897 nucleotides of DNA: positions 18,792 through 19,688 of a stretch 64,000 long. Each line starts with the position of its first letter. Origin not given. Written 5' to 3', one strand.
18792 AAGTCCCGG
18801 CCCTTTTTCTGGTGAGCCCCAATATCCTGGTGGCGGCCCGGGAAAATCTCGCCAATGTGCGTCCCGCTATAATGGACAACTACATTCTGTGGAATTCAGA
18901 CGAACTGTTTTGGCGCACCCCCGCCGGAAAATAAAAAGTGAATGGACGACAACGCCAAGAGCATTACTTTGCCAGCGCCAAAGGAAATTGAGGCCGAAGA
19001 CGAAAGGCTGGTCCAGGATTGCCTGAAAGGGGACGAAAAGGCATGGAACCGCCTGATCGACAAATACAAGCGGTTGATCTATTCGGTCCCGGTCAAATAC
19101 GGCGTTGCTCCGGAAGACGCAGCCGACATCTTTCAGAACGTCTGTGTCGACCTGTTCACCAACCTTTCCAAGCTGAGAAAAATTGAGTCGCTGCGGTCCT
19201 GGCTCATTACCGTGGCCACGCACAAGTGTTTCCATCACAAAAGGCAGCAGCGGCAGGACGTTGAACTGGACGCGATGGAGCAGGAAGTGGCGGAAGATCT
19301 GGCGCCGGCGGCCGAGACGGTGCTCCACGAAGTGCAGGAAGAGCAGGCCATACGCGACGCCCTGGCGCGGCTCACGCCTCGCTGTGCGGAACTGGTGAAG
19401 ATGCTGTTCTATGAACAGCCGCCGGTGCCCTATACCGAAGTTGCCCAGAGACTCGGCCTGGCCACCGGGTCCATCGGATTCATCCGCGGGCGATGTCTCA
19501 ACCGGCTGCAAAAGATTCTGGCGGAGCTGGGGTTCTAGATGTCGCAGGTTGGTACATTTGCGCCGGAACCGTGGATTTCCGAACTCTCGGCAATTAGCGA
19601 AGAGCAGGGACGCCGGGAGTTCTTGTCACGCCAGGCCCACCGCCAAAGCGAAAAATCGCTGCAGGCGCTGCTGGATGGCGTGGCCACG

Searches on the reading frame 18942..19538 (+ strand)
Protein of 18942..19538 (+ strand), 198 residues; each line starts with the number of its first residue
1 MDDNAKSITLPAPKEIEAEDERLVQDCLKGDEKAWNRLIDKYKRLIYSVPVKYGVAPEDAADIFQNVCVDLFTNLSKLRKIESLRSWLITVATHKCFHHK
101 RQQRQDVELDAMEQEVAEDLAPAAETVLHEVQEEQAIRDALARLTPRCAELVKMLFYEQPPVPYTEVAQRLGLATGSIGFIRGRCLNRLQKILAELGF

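Call 3: search_protein_families(library=pfam, proteins=[window:18942-19538:+], max_evalue=0.01)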
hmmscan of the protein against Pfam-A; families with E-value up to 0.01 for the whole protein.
window:18942-19538:+ (198 aa): 3 families
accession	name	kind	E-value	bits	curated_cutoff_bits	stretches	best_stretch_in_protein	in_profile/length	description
PF04542.20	Sigma70_r2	-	3.1e-11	43.3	24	1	38-104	1-69/71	Sigma-70 region 2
PF04545.22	Sigma70_r4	-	0.00012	22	24.1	1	140-191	1-50/50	Sigma-70, region 4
PF08281.18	Sigma70_r4_2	-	0.0048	17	25.7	0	135-178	2-43/54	Sigma-70, region 4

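Call 4: search_protein_families(library=ncbifam, proteins=[window:18942-19538:+], max_evalue=0.01)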
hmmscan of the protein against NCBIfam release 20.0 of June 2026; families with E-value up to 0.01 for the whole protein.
window:18942-19538:+ (198 aa): 91 families (the best 25 are shown)
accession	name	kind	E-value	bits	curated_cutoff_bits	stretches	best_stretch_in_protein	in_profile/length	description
TIGR02937.1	sigma70-ECF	superfamily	6.6e-24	84.4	42.9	1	34-193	2-165/165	sigma-70 family RNA polymerase sigma factor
NF009172.0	PRK12519.1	subfamily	4.2e-18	65.6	222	1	17-195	13-191/194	RNA polymerase sigma factor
NF010500.0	PRK13919.1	subfamily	4.3e-16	59.6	226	1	19-195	9-185/186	putative RNA polymerase sigma E protein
TIGR02985.1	Sig70_bacteroi1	subfamily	4.8e-16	59.4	126.4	1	33-190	1-159/162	RNA polymerase sigma-70 factor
NF004113.0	PRK05602.1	equivalog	5.2e-16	58.9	208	1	13-195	25-203/211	RNA polymerase sigma factor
NF009174.0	PRK12522.1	equivalog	9.2e-16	58.3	217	1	33-184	3-158/175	RNA polymerase sigma factor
TIGR02989.1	Sig-70_gvs1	subfamily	1.8e-15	57.2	124.55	1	38-190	6-151/158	RNA polymerase sigma-70 factor, Rhodopirellula/Verrucomicrobium family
NF009166.1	PRK12513.1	equivalog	2.5e-15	56.7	206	1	17-172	6-165/193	RNA polymerase sigma factor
NF007216.0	PRK09638.1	equivalog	1.4e-14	54.2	194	1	18-196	3-174/180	RNA polymerase sigma factor SigY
TIGR02952.1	Sig70_famx2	equivalog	3e-14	53.3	206.45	1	25-193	3-170/170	ECF subfamily RNA polymerase sigma factor, BldN family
NF007225.0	PRK09643.1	equivalog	4.9e-14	52.5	190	1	17-196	11-185/204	RNA polymerase sigma factor SigM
NF009168.0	PRK12515.1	subfamily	7e-14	51.7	236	1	18-175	7-161/189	RNA polymerase sigma factor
NF008888.0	PRK11922.1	equivalog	2.3e-13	50.3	204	1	12-144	9-141/231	RNA polymerase sigma factor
TIGR02954.1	Sig70_famx3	hypoth_equivalog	5.5e-13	49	188.5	1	20-192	3-166/170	RNA polymerase sigma-70 factor, TIGR02954 family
NF007222.0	PRK09640.1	equivalog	1.6e-12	47.3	194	1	23-195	13-184/188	RNA polymerase sigma factor SigX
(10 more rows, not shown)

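Call 76: search_protein_families(library=padloc, proteins=[window:18942-19538:+], max_evalue=0.001)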
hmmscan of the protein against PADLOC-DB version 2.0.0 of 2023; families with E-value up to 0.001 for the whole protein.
window:18942-19538:+ (198 aa): 0 families
